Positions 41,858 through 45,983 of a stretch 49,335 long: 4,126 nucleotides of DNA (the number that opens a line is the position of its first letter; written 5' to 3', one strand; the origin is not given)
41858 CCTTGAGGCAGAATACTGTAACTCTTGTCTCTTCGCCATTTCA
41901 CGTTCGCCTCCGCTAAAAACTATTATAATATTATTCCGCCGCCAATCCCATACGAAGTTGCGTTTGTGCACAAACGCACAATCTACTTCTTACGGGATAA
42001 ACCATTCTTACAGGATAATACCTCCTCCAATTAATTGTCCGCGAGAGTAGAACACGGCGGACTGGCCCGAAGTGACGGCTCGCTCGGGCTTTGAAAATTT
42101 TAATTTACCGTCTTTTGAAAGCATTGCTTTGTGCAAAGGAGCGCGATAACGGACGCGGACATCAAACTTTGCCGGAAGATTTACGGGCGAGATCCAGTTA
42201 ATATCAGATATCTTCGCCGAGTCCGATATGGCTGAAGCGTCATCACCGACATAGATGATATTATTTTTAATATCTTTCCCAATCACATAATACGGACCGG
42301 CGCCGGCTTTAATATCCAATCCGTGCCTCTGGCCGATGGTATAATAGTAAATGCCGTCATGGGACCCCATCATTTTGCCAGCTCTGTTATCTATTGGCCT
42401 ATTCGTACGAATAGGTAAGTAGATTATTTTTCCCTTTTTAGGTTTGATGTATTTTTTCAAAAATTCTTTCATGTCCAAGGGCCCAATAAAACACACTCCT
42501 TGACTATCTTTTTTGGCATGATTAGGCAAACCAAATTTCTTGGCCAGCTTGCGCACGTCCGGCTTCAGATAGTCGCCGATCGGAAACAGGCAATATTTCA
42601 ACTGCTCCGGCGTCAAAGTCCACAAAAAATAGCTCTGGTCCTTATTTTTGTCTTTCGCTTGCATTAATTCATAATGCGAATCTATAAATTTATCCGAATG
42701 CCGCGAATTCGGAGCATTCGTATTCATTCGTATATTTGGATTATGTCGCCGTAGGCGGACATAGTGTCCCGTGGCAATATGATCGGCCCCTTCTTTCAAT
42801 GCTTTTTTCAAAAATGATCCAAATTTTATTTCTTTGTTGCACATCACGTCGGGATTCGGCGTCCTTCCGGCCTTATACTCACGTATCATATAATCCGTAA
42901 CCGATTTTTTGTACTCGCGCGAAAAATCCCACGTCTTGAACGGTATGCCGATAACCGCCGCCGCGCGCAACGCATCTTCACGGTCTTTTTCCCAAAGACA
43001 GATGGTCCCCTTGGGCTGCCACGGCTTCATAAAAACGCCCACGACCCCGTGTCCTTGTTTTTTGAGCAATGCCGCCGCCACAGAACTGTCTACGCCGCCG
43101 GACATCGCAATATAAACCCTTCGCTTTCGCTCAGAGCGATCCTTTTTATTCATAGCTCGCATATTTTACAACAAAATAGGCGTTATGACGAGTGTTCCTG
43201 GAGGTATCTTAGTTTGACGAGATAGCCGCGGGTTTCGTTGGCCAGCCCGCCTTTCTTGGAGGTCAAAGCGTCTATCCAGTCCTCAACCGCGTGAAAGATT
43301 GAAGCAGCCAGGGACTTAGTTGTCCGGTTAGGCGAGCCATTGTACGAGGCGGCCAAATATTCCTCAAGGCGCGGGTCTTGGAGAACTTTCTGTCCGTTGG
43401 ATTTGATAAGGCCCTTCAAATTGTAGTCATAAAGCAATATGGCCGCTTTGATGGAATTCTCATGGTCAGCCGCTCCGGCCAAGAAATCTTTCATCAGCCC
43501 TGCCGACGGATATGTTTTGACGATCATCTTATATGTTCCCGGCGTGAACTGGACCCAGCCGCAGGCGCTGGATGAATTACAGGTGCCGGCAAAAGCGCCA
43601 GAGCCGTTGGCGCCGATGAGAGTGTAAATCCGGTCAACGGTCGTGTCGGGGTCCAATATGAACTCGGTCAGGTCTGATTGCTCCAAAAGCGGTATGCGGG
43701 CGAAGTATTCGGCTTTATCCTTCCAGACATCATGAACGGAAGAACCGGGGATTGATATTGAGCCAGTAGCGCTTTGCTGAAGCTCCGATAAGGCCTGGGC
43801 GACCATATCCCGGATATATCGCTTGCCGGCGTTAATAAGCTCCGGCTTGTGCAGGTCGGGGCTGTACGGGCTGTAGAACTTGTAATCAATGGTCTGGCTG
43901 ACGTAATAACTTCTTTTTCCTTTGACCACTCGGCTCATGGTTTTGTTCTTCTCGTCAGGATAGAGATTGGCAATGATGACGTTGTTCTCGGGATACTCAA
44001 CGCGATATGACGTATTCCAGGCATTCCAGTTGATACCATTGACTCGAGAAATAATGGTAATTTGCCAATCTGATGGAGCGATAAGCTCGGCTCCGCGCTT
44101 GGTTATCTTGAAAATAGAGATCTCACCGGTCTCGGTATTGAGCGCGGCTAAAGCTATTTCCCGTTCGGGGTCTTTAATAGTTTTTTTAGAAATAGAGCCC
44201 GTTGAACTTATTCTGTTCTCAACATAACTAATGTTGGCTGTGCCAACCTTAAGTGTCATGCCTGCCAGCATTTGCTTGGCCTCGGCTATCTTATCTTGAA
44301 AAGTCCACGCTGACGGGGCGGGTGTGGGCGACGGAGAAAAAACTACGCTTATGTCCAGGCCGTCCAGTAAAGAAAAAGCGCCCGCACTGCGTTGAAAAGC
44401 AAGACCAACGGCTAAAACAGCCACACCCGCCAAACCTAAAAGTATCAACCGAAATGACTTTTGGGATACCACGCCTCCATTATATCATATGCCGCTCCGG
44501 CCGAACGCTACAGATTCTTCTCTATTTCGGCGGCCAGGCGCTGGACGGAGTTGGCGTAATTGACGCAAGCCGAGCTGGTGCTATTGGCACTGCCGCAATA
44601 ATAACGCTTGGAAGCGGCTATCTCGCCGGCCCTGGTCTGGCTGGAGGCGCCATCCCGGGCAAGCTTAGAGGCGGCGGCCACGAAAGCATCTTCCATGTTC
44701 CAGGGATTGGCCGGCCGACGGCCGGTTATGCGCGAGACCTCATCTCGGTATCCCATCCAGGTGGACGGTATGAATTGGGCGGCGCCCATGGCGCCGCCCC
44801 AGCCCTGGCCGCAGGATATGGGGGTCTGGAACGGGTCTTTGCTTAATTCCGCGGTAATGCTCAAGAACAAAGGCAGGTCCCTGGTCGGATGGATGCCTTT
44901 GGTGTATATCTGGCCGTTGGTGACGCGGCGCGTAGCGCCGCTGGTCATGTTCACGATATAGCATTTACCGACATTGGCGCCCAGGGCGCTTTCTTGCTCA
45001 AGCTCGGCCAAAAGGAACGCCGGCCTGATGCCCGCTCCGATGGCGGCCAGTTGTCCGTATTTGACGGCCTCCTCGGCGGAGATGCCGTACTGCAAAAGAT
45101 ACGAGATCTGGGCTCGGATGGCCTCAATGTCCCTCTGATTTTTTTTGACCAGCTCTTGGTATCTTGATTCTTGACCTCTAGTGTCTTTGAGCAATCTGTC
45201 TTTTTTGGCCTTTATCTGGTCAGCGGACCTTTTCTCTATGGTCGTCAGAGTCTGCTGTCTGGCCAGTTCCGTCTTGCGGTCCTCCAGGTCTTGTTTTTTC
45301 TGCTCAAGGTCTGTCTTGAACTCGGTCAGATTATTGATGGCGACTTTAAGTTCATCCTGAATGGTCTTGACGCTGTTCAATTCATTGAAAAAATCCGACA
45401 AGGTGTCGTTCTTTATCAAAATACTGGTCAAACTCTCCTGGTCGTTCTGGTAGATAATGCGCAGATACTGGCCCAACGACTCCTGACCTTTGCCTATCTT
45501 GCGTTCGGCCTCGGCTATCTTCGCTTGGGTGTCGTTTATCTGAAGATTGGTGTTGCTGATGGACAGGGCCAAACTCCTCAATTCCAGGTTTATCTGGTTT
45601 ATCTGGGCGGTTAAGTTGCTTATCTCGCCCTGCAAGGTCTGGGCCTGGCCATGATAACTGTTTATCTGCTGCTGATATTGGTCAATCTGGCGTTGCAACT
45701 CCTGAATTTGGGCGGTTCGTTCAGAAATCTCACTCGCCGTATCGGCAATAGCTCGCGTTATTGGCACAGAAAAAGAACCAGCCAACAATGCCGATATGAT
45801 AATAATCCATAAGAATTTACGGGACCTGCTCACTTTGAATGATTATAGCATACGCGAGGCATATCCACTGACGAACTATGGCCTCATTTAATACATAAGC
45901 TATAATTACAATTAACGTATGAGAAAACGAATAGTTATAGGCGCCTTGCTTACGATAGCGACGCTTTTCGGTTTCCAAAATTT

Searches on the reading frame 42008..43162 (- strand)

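Call 83: search_protein_families(library=pfam, proteins=[window:42008-43162:-], max_evalue=0.001)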
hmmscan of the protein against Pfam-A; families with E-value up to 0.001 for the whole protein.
window:42008-43162:- (384 aa): 5 families
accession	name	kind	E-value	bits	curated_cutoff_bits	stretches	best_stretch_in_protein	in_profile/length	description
PF03054.22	tRNA_Me_trans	-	1.5e-72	244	20.6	1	15-227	2-201/202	tRNA methyl transferase HUP domain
PF20259.3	tRNA_Me_trans_M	-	5.5e-21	74.3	27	1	232-307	1-66/66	tRNA methyl transferase PRC-barrel domain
PF20258.4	tRNA_Me_trans_C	-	2.8e-14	53.6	20.6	1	314-383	2-77/77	Aminomethyltransferase beta-barrel domain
PF02540.23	NAD_synthase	-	9.7e-06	25.3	21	0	13-86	18-87/242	NAD synthase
PF00733.27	Asn_synthase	-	0.00093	19.4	21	0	11-183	15-190/354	Asparagine synthase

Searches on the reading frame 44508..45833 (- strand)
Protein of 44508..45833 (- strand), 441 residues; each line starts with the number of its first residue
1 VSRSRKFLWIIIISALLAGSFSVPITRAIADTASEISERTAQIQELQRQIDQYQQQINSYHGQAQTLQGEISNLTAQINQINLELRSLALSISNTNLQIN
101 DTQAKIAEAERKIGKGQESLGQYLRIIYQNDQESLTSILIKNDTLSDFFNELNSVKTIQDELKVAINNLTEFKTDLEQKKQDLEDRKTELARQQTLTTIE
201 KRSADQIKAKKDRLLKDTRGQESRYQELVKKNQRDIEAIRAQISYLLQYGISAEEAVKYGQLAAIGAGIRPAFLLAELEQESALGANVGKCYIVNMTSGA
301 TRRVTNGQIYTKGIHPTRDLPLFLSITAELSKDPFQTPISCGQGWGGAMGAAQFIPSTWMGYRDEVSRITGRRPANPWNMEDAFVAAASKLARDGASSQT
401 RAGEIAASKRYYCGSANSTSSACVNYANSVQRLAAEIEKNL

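Call 83: search_protein_families(library=pfam, proteins=[window:44508-45833:-], max_evalue=0.001)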
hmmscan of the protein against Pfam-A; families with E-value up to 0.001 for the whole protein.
window:44508-45833:- (441 aa): 4 families
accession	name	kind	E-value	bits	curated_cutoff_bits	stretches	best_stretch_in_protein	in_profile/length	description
PF13406.11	SLT_2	-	4.1e-07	29.9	24.3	1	268-404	85-209/292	Transglycosylase SLT domain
PF11932.13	DUF3450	-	2.2e-05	24.3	32.6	1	21-111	6-93/241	Protein of unknown function (DUF3450)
PF06785.16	UPF0242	-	0.00032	21.2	33.5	1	36-88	138-190/194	Uncharacterised protein family (UPF0242) N-terminus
PF25014.1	NET2A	-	0.00063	20.1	33.1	1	34-119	146-231/235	NET2A-like domain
